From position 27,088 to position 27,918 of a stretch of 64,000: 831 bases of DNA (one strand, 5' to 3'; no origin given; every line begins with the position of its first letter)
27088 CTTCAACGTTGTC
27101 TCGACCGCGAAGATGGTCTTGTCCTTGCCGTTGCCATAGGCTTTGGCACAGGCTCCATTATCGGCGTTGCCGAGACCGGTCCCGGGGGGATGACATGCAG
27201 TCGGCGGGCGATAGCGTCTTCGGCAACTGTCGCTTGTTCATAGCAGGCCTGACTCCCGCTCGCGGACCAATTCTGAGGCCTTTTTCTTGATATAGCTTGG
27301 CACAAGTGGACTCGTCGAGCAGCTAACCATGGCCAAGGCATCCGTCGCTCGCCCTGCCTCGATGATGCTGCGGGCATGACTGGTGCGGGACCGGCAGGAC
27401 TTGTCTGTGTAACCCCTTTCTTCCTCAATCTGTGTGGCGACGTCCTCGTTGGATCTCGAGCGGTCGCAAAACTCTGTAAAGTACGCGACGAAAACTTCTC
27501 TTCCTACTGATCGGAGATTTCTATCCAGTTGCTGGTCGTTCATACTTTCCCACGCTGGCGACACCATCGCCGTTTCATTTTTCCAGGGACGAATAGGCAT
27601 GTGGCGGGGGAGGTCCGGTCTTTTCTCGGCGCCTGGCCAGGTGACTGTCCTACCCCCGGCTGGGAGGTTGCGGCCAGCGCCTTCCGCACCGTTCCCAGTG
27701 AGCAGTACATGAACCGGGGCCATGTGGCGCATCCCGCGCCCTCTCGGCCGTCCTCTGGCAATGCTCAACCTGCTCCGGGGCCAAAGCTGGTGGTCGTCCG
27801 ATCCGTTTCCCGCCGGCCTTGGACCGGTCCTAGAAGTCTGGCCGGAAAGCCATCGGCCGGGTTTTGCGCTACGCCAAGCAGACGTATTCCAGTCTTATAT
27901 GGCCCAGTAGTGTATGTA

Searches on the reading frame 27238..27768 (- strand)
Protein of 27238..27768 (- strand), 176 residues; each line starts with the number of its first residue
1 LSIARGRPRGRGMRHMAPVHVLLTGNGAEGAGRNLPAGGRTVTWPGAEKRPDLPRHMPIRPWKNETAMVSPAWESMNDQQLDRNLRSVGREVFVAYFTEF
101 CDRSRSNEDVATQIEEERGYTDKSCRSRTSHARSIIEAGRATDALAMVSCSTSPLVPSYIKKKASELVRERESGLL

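Call 41: search_protein_families(library=pfam, proteins=[window:27238-27768:-], max_evalue=0.001)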
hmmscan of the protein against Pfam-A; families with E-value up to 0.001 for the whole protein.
window:27238-27768:- (176 aa): 0 families
